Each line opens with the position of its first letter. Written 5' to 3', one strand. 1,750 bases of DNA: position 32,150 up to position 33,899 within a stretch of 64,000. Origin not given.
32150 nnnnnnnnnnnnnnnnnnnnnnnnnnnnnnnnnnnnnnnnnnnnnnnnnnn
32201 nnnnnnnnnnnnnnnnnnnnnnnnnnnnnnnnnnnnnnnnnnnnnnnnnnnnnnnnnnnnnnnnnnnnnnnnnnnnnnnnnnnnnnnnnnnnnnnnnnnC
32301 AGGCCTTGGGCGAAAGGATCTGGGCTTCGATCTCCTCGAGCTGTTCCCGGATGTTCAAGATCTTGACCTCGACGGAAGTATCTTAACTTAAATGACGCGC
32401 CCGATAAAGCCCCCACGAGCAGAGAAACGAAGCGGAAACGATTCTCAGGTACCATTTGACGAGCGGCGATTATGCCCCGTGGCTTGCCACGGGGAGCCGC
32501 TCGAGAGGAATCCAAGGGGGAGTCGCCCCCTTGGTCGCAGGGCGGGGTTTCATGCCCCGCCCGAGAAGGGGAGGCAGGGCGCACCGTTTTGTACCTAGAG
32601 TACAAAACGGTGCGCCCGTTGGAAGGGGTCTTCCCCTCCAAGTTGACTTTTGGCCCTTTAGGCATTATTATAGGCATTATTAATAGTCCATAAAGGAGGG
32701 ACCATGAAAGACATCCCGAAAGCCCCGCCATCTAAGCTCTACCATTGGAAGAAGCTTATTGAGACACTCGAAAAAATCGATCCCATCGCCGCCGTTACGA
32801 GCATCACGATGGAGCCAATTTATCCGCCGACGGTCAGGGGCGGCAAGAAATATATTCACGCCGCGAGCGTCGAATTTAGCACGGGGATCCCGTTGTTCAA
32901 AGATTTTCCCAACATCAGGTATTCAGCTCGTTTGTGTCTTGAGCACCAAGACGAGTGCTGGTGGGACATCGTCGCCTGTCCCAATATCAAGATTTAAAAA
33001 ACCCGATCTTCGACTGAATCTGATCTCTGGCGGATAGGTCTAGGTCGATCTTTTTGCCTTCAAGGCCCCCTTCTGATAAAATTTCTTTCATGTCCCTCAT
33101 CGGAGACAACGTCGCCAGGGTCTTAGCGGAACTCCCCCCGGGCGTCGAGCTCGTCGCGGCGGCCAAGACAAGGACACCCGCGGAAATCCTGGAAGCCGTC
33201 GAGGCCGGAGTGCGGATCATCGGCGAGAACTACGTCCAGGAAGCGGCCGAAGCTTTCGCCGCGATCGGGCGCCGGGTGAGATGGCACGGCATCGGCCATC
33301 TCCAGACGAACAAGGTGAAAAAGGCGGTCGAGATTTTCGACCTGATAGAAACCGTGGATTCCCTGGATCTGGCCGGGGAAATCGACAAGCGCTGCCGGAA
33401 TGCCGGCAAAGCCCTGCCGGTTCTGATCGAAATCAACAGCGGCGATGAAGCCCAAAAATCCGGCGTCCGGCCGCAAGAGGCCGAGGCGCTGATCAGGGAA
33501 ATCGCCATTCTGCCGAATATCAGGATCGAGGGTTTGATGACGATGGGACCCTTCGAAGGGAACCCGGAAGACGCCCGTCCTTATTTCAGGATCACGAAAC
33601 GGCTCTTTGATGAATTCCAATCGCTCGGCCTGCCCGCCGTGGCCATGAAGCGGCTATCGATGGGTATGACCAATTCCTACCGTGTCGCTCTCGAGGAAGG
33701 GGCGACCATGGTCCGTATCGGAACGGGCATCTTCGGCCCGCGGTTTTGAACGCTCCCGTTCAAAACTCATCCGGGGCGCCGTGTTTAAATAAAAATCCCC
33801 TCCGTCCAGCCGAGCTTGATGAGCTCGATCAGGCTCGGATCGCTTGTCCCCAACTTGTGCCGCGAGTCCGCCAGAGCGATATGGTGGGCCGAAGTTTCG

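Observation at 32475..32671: Conserved five-hairpin intergenic element, present twice, with compensatory stem changes and a TTGAC(A/T) promoter directly 3' of each copy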

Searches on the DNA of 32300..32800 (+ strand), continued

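Call 35: search_with_rna_model(model_id=R1, sources=[L041, L064, L093, L061, L094, L083], max_evalue=0.00001, show_alignments=7)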
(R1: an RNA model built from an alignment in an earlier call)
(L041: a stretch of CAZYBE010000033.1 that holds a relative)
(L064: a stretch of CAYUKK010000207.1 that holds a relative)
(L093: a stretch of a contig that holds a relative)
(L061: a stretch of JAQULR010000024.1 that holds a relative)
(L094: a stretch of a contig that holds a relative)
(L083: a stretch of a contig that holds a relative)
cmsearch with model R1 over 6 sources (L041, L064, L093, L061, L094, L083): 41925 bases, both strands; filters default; matches with E-value up to 0.00001: 8.
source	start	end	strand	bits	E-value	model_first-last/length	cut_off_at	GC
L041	6195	6364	+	139.1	6.2e-52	1-153/153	no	0.59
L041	3616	3768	-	111.6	1.9e-41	1-153/153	no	0.65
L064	1240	1396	+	75.1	1.5e-27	1-153/153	no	0.6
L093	5367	5540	+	62.1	1.4e-22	1-153/153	no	0.6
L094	7893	8000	-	46.2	1.6e-16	55-153/153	5'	0.71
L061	2319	2454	-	45.2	3.8e-16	1-153/153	no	0.52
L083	2756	2906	-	24.8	2.2e-08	1-153/153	no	0.66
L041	3622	3674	+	20.7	8.1e-07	78-129/153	no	0.64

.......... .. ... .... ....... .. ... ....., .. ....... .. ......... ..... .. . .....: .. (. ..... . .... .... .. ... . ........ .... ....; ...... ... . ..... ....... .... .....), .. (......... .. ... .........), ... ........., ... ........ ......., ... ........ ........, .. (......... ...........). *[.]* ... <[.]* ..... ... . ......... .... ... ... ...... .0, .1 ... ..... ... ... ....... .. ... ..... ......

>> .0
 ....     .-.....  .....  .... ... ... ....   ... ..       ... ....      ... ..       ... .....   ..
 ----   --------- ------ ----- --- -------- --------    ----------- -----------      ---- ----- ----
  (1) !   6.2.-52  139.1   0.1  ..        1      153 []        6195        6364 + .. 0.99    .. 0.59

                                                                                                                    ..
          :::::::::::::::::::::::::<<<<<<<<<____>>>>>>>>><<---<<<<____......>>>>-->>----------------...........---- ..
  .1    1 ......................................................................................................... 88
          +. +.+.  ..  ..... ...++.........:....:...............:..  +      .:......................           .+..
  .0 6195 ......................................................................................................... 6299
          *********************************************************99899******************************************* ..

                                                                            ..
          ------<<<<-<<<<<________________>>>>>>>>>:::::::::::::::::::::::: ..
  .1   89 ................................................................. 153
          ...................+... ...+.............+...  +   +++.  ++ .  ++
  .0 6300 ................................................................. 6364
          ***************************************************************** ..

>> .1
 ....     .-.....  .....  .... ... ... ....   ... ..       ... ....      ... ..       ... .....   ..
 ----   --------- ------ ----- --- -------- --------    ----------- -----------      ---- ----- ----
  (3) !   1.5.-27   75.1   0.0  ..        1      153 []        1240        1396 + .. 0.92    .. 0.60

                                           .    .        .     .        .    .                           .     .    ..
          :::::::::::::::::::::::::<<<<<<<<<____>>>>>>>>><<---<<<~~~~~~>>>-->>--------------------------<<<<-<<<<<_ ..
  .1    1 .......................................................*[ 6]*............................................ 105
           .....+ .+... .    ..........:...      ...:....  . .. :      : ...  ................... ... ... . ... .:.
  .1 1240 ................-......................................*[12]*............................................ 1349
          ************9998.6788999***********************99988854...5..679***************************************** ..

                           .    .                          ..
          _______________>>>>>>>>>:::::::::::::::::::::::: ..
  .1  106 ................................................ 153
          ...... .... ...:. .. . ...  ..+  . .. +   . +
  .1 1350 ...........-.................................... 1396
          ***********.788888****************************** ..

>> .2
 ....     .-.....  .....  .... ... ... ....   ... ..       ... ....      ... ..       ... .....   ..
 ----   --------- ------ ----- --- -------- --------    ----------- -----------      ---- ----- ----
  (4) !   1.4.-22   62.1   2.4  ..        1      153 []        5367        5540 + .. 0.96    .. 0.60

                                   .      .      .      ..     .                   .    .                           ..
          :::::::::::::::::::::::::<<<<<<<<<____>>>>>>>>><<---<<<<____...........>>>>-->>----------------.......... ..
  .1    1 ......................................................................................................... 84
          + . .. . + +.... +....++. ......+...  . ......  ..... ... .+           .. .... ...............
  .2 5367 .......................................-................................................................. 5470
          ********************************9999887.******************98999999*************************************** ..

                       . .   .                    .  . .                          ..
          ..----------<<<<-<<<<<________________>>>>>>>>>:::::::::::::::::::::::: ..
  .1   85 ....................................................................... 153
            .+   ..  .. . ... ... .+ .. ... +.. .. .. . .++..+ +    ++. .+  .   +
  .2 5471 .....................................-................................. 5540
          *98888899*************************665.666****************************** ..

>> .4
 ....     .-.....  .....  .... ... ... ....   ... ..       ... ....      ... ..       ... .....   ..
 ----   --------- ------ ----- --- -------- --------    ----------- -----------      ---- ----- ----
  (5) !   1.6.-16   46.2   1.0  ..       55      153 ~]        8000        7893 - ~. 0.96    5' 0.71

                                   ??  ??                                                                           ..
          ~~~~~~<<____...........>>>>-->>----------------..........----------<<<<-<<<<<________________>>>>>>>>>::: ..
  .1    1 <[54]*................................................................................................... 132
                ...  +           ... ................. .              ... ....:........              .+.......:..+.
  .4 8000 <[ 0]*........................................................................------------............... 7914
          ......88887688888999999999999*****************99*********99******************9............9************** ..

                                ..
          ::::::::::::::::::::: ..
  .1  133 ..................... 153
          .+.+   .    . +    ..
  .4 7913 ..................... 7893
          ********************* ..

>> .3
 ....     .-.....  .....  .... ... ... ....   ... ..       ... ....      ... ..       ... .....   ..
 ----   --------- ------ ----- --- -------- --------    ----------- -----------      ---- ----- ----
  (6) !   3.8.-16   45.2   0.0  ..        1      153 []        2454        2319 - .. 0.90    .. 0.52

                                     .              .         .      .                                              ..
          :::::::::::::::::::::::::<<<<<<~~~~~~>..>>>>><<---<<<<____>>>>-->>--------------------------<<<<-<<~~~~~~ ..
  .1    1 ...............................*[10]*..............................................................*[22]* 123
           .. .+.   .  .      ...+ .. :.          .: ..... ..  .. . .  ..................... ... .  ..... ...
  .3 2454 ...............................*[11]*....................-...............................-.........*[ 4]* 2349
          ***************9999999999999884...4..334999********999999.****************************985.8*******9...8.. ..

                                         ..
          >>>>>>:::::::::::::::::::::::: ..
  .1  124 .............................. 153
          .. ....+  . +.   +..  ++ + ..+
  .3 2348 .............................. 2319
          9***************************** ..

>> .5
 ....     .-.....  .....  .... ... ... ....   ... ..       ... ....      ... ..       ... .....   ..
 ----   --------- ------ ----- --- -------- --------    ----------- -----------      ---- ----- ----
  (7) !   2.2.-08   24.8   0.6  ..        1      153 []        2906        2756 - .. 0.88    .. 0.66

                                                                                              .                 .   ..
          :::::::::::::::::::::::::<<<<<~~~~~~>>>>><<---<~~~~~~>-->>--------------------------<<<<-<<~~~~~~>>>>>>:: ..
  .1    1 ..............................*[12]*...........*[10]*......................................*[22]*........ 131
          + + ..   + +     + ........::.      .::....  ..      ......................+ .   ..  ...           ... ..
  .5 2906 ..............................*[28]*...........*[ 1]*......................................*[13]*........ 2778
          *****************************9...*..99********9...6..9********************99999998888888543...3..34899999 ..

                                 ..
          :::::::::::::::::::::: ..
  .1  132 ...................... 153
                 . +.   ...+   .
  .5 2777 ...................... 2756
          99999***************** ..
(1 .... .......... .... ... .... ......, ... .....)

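Call 42: search_with_rna_model(model_id=R1, sources=[L122, L123, L124, L125, L126, L127, L128, L129, L130, L131, L132, L133, L134, L135, L136, L137, L138, L139, L140, L141, L142, L143, L144, L145, L146, L147, L148, L149, L150, L151, L152, L153, L154, L155, L156, L157, L158, L159, L160, L161, L162, L163, L164, L165, L166, L167, L168, L169, L170, L171, L172, L173, L174, L175, L176, L177, L178, L179, L180, L181, L182, L183, L184, L185, L186, L187, L188, L189, L190, L191, L192, L193, L194, L195, L196, L197, L198, L199, L200, L201], max_evalue=0.0001)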
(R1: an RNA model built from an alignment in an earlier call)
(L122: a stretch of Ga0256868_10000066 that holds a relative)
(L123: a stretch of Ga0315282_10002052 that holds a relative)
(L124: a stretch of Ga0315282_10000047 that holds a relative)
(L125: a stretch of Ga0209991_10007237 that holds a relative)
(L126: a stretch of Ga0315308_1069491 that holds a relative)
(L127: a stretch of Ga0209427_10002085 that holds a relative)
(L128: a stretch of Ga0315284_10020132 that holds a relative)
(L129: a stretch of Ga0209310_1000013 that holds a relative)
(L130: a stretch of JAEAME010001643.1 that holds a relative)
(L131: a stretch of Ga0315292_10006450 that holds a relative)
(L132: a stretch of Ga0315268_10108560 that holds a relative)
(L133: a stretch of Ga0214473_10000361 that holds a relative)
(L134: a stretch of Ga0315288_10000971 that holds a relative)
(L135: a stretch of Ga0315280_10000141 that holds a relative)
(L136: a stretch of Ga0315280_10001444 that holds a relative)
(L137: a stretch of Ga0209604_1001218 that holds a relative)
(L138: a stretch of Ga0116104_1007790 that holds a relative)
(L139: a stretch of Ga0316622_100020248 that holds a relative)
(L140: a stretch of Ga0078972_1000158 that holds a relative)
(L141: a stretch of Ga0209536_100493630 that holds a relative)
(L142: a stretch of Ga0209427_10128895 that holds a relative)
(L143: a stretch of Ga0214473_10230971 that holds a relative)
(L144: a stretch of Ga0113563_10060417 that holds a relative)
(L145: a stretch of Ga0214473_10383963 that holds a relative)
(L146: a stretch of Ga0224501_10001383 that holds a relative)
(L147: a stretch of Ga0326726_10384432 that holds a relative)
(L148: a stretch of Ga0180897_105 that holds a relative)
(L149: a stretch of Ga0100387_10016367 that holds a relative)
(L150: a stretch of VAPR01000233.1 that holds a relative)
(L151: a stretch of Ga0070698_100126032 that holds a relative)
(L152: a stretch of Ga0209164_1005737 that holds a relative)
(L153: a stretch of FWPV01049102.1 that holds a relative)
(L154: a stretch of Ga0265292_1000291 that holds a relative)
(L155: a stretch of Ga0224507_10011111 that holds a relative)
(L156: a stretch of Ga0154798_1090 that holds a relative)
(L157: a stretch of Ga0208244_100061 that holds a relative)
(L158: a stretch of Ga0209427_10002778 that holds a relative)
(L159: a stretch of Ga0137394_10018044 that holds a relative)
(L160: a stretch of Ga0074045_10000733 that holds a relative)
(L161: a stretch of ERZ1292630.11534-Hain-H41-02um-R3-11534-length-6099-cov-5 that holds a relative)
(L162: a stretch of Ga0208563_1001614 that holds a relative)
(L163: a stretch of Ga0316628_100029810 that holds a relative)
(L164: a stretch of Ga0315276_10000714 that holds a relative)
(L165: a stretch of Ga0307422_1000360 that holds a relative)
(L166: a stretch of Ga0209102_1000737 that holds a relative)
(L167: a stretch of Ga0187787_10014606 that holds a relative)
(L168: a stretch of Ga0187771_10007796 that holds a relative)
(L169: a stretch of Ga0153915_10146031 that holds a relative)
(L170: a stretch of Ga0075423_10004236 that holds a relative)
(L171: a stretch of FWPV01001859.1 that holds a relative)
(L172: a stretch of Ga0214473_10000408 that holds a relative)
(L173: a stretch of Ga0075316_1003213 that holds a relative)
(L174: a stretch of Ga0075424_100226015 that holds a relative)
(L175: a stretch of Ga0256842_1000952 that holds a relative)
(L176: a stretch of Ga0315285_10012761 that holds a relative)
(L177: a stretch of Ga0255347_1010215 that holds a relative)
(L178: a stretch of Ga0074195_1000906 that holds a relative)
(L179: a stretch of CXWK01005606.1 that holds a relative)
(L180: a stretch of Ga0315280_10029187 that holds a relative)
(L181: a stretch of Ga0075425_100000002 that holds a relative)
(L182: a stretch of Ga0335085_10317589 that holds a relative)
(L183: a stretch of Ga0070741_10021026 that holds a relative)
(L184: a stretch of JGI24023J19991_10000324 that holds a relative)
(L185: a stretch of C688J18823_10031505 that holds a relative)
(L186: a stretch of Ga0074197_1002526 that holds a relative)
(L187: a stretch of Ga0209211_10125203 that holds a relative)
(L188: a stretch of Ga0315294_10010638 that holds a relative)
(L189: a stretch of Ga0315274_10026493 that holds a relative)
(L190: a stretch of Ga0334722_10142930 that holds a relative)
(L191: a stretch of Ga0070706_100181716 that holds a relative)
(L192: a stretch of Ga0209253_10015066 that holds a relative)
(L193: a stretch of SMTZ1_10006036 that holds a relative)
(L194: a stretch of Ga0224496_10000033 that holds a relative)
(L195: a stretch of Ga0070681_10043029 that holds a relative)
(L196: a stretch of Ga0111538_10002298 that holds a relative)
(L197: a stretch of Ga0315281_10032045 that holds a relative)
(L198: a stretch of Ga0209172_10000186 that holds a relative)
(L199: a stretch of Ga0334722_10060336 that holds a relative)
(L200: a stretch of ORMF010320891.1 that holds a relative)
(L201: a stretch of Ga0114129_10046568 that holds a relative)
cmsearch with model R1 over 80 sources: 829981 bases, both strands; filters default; matches with E-value up to 0.0001: 2.
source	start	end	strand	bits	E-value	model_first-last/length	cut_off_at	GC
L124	7626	7777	+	110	1.5e-39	1-153/153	no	0.56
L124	8442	8603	-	96.5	2.1e-34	1-153/153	no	0.66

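Call 57: search_dna_similar(query=window:32440-32660:+, collection=phages, mode=distant, max_evalue=0.01, max_rows=10)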
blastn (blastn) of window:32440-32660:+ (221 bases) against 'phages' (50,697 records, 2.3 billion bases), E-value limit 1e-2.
No match.

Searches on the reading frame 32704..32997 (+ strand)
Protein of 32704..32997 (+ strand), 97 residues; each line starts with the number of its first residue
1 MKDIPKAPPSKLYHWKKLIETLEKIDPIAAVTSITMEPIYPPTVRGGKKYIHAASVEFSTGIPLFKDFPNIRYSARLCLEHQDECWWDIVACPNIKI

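Call 38: find_encoding_contigs(protein=window:32704-32997:+, flank=3000, max_places=10)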
Protein window:32704-32997:+ (97 aa): no gene with exactly this product is on record in the collection.

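Call 73: search_protein_families(library=pfam, proteins=[window:32704-32997:+], max_evalue=0.001)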
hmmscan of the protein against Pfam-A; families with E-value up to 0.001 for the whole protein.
window:32704-32997:+ (97 aa): 0 families

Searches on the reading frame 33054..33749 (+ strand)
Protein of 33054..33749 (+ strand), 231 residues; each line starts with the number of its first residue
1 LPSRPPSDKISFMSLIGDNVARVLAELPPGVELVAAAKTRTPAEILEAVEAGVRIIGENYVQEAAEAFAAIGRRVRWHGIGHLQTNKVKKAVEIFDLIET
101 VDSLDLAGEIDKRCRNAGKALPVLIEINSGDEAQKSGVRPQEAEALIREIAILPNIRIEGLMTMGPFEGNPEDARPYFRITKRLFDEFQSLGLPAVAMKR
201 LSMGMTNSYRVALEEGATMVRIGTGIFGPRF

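Call 73: search_protein_families(library=pfam, proteins=[window:33054-33749:+], max_evalue=0.001)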
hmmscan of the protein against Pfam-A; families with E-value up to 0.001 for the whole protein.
window:33054-33749:+ (231 aa): 1 family
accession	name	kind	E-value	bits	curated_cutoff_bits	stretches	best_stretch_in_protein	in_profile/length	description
PF01168.26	Ala_racemase_N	-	2.7e-25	89.8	24.1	1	17-229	7-218/220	Alanine racemase, N-terminal domain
